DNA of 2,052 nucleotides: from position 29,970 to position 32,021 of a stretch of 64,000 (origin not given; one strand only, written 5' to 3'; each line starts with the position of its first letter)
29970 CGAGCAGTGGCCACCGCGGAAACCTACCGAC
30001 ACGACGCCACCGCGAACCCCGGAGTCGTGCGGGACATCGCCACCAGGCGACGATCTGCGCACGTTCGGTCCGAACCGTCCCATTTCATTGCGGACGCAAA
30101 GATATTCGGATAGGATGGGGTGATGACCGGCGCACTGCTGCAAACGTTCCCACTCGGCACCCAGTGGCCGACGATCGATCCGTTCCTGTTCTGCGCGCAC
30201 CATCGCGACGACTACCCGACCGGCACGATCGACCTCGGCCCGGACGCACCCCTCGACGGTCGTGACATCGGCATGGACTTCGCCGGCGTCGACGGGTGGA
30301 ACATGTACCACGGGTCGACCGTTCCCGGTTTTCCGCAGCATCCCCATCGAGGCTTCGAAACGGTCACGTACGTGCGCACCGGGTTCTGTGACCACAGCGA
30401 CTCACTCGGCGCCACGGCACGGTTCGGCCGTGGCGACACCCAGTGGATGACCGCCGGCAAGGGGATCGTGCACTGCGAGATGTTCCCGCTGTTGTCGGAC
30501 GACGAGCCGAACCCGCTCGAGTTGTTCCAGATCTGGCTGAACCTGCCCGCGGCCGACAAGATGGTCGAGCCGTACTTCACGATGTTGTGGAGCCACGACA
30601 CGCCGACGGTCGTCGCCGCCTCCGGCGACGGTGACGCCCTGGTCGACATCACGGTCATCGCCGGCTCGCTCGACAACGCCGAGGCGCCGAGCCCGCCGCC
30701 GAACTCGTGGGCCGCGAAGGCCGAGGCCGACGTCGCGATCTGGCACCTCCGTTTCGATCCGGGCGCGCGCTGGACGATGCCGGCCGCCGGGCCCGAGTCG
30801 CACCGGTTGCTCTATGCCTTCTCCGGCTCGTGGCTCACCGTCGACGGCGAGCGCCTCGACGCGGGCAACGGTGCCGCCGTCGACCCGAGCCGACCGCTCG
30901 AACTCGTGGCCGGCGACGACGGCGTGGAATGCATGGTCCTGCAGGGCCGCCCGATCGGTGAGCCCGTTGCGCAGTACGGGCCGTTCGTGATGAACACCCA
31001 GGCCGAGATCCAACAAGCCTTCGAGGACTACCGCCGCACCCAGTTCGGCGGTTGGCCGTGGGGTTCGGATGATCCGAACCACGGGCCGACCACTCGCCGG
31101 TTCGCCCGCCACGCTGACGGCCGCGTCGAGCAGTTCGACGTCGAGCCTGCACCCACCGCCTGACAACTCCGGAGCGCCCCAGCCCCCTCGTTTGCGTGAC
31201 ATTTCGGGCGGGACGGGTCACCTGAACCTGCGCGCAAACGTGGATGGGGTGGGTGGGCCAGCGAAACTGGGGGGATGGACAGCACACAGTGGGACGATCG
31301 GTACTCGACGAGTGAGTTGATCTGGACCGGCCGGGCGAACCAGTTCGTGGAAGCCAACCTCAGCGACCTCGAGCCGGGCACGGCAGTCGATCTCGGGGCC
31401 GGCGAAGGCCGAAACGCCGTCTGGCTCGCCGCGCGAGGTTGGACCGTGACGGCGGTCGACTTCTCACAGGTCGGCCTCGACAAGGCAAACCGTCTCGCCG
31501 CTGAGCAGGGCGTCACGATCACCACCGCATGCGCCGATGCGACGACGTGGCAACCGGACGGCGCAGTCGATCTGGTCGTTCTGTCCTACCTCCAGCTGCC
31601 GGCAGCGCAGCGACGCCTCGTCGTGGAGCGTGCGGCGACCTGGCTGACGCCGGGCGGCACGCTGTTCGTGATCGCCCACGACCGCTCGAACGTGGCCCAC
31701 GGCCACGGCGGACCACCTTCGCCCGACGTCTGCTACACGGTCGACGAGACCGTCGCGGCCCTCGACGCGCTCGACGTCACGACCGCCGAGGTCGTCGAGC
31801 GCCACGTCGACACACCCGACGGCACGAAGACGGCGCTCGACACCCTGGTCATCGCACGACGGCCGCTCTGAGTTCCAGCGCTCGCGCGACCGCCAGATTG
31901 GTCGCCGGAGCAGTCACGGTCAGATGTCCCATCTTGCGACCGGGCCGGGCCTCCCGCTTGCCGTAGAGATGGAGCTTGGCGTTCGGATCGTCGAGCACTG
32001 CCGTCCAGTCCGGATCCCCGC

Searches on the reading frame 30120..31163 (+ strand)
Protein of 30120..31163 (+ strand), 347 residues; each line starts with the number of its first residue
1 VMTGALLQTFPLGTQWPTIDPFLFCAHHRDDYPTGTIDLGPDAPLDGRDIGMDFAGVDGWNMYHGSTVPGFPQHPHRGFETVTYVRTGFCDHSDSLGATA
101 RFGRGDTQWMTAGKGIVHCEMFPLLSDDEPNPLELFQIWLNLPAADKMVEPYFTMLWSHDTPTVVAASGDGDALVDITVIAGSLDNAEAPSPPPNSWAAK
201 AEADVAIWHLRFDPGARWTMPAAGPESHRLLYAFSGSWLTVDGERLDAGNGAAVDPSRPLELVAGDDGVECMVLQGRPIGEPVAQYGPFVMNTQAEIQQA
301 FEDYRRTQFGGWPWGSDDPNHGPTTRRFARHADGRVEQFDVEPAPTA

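Call 18: search_protein_families(library=pfam, proteins=[window:30120-31163:+], max_evalue=0.01)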
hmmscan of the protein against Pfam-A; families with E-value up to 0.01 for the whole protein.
window:30120-31163:+ (347 aa): 3 families
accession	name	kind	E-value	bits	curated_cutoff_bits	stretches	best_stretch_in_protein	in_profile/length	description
PF02678.22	Pirin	-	9.1e-24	84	26.1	1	64-140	33-108/108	Pirin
PF05726.19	Pirin_C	-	2.4e-22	79.7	27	1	208-310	2-103/103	Pirin C-terminal cupin domain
PF17954.7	Pirin_C_2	-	0.0025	18.4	22.9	1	198-267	11-78/86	Quercetinase C-terminal cupin domain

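Call 43: find_related_loci(query=window:30120-31160:+, collection=metagenome_contigs, flank=3000)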
Query window:30120-31160:+ (347 aa) in metagenome_contigs; peptide patterns used: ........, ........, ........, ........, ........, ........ (x = any residue, [..] = any of these).
600 stretches matched a pattern (row limit reached: there are more); 577 encode a relative of the query (tblastn E <= 1e-3); the best 80 are kept; 80 distinct loci.
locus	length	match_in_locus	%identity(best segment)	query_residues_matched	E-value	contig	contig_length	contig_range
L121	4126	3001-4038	94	2-347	0e+0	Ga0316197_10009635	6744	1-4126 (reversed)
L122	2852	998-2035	93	2-347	0e+0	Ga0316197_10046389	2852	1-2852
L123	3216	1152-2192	92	1-347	0e+0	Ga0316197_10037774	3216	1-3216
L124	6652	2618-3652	92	2-346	0e+0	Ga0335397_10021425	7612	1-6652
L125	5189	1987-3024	92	2-347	0e+0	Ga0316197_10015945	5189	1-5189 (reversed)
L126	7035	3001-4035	92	2-346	0e+0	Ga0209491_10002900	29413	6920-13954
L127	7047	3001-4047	89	1-347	0e+0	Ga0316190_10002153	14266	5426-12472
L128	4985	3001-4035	91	2-346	0e+0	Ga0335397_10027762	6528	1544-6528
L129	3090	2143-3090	97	1-316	0e+0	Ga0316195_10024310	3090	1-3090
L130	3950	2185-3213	90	2-346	0e+0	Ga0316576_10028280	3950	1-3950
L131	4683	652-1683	92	2-344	0e+0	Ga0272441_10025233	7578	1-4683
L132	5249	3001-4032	92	2-344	0e+0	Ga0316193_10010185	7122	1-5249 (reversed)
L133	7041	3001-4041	82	2-343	0e+0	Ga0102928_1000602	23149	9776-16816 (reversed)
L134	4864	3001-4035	82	1-340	0e+0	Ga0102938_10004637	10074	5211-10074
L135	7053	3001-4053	83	2-347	0e+0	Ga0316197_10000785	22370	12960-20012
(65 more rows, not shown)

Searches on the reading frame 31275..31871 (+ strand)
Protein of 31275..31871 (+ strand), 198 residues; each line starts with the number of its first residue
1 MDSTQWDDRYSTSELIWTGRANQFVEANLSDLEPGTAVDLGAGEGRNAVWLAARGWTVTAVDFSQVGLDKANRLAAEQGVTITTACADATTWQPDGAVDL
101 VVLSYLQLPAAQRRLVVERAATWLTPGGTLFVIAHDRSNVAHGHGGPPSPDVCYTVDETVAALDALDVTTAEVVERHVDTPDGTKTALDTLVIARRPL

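Call 15: find_encoding_contigs(protein=window:31275-31871:+, flank=10000, max_places=10)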
Protein window:31275-31871:+ (198 aa): 1 contig read that carries it; 1 place shown.
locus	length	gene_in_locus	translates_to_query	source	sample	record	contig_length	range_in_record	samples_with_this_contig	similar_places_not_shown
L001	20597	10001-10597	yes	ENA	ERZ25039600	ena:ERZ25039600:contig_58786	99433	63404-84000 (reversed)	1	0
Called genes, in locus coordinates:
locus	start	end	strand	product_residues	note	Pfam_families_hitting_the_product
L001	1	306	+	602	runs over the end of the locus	PF00890:FAD_binding_2 (weak), PF01266:DAO (faint), PF07992:Pyr_redox_2, PF13450:NAD_binding_8, PF13738:Pyr_redox_3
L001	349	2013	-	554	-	PF04087:DUF389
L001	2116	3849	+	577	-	PF01979:Amidohydro_1 (faint), PF07969:Amidohydro_3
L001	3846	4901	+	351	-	PF02668:TauD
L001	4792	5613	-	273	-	PF03703:bPH_2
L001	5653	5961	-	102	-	PF05437:AzlD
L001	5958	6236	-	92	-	-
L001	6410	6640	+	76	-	-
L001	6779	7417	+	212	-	PF02390:Methyltransf_4, PF13649:Methyltransf_25 (faint)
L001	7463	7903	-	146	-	-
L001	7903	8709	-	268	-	PF05977:MFS_3, PF07690:MFS_1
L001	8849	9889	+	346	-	PF02678:Pirin, PF05726:Pirin_C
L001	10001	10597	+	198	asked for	PF03848:TehB, PF05724:TPMT, PF05175:MTS (weak), PF13489:Methyltransf_23, PF08241:Methyltransf_11, PF08242:Methyltransf_12, PF13649:Methyltransf_25, PF13847:Methyltransf_31 (weak)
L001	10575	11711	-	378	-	PF22660:RS_preATP-grasp-like, PF02222:ATP-grasp, PF17769:PurK_C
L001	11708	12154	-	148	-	PF00731:AIRC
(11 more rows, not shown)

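Call 18: search_protein_families(library=pfam, proteins=[window:31275-31871:+], max_evalue=0.01)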
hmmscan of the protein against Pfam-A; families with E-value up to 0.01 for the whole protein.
window:31275-31871:+ (198 aa): 9 families
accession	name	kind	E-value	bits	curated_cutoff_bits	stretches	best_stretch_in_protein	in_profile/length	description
PF13649.12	Methyltransf_25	-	1.5e-16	61.2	27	1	38-128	2-97/97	Methyltransferase domain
PF08241.18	Methyltransf_11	-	9.4e-14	52.3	21.2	1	38-132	1-95/95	Methyltransferase domain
PF08242.18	Methyltransf_12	-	8.5e-10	39.7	30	1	38-130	1-98/98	Methyltransferase domain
PF03848.20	TehB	-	3.8e-09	36.7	20.4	1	29-132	26-132/193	Tellurite resistance protein TehB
PF13489.12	Methyltransf_23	-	2.3e-08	34.4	27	1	31-138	20-122/164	Methyltransferase domain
PF05724.17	TPMT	-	1.3e-07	31.9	26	1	1-121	1-142/218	Thiopurine S-methyltransferase (TPMT)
PF13847.12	Methyltransf_31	-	5.2e-07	29.9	27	1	37-136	7-113/145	Methyltransferase domain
PF05175.20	MTS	-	3.7e-06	27.1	23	1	28-137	26-143/170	Methyltransferase small domain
PF01209.24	Ubie_methyltran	-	0.0015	18.3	20.1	1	23-137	37-156/233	ubiE/COQ5 methyltransferase family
